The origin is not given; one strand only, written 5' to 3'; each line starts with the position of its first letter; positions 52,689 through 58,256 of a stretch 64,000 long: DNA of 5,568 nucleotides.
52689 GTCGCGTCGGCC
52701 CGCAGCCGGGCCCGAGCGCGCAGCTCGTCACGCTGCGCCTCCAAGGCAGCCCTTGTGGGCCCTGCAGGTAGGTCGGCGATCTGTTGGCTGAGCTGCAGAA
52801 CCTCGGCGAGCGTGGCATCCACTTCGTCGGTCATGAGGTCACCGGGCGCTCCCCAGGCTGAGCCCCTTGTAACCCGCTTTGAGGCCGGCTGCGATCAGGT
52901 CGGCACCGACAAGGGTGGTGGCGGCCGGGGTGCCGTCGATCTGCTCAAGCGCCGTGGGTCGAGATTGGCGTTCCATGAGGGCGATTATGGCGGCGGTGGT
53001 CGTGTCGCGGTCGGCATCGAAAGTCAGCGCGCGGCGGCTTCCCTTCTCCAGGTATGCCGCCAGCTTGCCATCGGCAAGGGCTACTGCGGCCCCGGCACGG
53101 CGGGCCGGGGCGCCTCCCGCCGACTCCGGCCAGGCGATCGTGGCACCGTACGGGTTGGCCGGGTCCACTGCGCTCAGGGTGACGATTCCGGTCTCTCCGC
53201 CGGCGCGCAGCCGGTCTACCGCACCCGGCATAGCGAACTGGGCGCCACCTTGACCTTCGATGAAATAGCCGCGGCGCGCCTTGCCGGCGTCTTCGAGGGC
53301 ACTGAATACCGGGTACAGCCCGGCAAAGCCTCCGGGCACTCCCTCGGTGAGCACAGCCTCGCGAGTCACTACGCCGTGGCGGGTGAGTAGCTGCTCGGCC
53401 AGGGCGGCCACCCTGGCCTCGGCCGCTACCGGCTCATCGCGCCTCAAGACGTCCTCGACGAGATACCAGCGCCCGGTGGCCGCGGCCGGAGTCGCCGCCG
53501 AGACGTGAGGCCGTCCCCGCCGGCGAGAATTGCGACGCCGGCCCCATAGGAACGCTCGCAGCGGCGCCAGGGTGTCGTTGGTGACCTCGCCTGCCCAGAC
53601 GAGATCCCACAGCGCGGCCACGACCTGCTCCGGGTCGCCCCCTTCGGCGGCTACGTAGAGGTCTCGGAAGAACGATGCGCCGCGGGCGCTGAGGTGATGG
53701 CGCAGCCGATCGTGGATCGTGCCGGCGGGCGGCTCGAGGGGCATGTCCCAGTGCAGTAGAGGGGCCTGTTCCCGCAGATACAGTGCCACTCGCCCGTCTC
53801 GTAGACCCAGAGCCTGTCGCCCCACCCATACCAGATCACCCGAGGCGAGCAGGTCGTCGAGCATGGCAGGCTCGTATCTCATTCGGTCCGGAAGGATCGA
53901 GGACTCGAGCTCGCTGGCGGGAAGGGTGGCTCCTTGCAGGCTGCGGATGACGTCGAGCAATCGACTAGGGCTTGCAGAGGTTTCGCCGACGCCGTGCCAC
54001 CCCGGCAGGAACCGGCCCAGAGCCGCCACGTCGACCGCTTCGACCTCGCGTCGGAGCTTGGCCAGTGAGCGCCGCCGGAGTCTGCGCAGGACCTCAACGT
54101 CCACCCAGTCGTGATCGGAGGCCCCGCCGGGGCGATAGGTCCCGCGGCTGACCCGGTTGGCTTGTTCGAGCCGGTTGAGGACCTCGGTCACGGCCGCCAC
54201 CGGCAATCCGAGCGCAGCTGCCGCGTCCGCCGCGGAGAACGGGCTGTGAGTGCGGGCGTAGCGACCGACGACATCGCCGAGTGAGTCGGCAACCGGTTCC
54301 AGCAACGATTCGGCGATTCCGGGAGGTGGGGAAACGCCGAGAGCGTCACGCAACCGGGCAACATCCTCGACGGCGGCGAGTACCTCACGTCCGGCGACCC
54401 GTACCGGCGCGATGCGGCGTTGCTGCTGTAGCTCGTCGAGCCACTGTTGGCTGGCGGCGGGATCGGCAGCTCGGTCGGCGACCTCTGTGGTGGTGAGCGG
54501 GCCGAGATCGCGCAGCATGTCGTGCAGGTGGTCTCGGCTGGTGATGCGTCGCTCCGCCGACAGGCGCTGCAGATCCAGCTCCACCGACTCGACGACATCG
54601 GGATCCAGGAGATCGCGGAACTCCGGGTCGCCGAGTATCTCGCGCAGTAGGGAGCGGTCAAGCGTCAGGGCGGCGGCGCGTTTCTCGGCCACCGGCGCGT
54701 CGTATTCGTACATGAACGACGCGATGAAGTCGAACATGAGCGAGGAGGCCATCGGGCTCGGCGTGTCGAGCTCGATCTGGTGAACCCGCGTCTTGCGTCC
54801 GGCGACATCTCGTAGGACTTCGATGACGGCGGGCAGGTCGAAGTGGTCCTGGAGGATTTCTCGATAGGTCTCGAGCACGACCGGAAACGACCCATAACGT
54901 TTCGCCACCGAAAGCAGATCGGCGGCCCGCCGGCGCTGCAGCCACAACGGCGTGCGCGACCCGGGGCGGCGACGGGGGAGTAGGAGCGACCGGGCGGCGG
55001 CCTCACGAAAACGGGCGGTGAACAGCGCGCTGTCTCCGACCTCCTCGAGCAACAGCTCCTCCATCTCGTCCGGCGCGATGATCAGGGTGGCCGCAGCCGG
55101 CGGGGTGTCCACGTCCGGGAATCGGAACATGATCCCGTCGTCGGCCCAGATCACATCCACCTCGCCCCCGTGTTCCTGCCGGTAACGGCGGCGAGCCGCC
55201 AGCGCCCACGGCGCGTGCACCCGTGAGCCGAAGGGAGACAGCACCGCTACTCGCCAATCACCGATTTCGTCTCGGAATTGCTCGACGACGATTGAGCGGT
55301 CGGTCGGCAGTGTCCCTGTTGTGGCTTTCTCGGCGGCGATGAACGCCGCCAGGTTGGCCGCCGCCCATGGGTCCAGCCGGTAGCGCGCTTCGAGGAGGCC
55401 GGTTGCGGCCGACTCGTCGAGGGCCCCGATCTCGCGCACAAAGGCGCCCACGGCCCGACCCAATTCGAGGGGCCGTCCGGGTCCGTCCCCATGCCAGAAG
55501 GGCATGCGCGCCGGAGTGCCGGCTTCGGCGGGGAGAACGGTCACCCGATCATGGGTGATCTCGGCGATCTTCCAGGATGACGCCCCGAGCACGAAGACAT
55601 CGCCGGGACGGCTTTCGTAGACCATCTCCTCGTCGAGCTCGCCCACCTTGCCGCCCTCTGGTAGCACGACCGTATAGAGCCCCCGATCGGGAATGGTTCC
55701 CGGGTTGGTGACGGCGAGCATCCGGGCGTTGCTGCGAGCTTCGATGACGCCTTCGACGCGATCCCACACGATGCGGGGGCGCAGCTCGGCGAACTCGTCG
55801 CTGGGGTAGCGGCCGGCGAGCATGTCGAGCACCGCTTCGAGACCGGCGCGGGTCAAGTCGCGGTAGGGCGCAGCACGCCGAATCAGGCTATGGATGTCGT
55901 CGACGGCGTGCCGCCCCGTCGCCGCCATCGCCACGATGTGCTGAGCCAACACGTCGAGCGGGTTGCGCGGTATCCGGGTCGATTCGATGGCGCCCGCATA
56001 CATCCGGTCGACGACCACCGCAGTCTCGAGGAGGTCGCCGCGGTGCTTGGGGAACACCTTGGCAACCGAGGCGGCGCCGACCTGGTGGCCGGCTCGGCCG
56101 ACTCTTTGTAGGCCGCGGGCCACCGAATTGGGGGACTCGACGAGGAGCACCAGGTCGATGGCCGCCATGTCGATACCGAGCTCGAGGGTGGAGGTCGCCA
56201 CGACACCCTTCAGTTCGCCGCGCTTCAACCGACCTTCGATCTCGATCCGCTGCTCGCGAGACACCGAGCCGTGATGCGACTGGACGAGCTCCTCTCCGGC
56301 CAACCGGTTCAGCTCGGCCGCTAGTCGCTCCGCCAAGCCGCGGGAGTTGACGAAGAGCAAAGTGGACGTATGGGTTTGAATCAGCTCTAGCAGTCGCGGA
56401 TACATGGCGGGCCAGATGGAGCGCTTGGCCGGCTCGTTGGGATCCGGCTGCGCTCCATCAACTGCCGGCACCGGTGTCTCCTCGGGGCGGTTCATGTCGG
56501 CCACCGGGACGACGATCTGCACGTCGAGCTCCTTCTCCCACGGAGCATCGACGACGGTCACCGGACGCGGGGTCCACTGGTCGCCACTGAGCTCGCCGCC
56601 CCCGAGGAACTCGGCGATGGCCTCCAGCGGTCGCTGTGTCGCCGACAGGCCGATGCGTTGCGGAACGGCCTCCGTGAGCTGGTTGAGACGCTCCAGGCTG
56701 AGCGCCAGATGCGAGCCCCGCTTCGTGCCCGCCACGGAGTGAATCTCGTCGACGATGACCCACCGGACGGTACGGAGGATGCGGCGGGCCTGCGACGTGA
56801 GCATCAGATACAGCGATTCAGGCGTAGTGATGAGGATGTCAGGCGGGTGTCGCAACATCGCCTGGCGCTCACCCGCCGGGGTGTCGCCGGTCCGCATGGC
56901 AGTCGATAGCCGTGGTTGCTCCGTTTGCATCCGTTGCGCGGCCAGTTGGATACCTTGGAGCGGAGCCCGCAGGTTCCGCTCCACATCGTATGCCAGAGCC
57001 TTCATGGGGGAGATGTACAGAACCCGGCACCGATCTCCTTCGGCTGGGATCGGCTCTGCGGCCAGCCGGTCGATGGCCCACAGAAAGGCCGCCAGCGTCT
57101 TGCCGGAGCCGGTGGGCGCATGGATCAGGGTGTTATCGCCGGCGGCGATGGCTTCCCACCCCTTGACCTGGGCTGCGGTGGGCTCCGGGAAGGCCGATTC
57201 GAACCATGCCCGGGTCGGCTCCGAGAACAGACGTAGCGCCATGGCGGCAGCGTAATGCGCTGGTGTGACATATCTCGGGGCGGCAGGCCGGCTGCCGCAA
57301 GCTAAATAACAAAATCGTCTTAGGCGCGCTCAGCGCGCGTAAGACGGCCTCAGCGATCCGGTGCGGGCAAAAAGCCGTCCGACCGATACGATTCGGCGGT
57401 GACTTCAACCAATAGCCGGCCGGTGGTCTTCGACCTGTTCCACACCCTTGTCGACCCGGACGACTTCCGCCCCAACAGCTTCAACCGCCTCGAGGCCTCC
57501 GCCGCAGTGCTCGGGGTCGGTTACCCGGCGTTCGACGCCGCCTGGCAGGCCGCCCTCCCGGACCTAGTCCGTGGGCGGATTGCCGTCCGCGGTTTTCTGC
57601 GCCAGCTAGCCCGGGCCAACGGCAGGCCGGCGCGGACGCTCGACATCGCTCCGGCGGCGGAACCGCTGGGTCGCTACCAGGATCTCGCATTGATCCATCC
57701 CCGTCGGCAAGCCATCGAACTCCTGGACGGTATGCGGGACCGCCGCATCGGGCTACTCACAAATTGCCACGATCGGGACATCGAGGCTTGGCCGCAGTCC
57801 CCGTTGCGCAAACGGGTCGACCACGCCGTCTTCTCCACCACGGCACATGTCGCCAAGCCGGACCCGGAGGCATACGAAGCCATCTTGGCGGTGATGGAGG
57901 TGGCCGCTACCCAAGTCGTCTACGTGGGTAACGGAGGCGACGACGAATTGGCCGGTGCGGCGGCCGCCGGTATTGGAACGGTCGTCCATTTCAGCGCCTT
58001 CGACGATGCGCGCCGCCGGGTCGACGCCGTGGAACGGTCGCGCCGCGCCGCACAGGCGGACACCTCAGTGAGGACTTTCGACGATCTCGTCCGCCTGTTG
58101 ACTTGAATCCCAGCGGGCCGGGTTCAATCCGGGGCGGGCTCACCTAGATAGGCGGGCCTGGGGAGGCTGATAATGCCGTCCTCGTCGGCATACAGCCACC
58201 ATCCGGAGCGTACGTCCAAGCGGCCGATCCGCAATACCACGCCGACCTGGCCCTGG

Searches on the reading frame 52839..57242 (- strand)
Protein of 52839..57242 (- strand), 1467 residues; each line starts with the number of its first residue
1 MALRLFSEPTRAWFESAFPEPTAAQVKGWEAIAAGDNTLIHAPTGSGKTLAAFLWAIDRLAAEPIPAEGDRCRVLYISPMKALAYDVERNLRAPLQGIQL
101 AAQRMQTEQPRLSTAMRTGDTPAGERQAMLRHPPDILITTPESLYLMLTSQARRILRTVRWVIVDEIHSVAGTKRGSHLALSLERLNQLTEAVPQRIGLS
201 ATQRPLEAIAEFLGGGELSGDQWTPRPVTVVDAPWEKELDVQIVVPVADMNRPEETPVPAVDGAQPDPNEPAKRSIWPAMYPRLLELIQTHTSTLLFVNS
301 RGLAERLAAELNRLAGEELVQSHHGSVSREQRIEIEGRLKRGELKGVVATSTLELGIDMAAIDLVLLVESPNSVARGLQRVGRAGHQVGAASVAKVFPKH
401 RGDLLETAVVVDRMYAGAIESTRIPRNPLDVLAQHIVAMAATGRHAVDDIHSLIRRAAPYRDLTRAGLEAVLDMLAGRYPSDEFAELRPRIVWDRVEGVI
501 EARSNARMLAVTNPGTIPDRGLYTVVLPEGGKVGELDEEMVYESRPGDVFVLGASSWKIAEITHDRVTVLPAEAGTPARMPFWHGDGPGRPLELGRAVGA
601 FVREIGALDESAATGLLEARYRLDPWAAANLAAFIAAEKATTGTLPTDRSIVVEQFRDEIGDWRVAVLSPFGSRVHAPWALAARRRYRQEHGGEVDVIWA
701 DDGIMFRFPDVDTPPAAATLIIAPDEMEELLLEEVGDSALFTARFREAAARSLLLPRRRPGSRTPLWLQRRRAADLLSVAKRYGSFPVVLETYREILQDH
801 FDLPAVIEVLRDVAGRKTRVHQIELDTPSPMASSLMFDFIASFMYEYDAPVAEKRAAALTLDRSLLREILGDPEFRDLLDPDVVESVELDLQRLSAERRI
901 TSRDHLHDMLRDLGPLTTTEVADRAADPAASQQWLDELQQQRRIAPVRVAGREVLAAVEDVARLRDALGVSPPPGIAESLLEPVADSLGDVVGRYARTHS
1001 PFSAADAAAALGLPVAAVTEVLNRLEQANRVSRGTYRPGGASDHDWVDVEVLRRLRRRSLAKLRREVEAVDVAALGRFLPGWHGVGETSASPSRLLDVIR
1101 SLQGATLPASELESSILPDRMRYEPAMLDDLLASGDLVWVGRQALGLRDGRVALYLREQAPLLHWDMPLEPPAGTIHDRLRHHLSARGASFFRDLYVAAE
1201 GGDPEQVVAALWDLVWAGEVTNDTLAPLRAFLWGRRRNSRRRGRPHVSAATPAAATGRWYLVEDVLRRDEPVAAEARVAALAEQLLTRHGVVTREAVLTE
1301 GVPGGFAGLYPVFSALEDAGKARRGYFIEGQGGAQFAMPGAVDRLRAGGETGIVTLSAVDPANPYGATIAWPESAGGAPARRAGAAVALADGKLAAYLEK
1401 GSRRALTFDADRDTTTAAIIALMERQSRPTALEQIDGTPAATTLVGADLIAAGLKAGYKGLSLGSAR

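Call 56: search_protein_families(library=pfam, proteins=[window:52839-57242:-], max_evalue=0.01)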
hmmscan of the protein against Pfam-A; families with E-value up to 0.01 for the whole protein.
window:52839-57242:- (1467 aa): 9 families
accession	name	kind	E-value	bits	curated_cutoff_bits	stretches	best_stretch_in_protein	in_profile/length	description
PF08494.16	DEAD_assoc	-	5.9e-56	189.8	23.5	1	645-832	1-191/191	DEAD/H associated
PF19306.5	WH_Lhr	-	2.4e-51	173.9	27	1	413-574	2-163/168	Large helicase-related protein, winged helix domain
PF23234.1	WH4_Lhr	-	5.1e-32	109.8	27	1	1273-1347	3-77/87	Large helicase-related protein, winged-helix domain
PF00270.35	DEAD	-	1.4e-31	109.9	26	1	22-204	1-161/167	DEAD/DEAH box helicase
PF23236.1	WH2_Lhr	-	1.2e-19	71.2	27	1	877-983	1-105/105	Large helicase-related protein, winged-helix domain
PF23235.1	WH3_Lhr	-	2.9e-17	63.2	27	1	1070-1160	1-93/95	Large helicase-related protein, winged-helix domain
PF00271.37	Helicase_C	-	4.3e-15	56.4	23.5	1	284-385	6-107/110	Helicase conserved C-terminal domain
PF04851.21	ResIII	-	1.5e-07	31.9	22.5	1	36-202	24-161/164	Type III restriction enzyme, res subunit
PF13481.12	AAA_25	-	0.0024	17.9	27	0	16-104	16-104/195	AAA domain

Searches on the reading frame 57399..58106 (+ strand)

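Call 56: search_protein_families(library=pfam, proteins=[window:57399-58106:+], max_evalue=0.01)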
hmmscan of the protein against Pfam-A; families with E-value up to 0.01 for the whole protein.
window:57399-58106:+ (235 aa): 3 families
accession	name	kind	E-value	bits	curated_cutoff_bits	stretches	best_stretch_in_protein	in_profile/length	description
PF00702.32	Hydrolase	-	1.8e-11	45.3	26.4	1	9-189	4-190/191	haloacid dehalogenase-like hydrolase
PF13419.12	HAD_2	-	2.7e-06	28.1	23.8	1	98-195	77-176/178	Haloacid dehalogenase-like hydrolase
PF13242.12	Hydrolase_like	-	0.0067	16.7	22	0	152-195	3-46/75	HAD-hyrolase-like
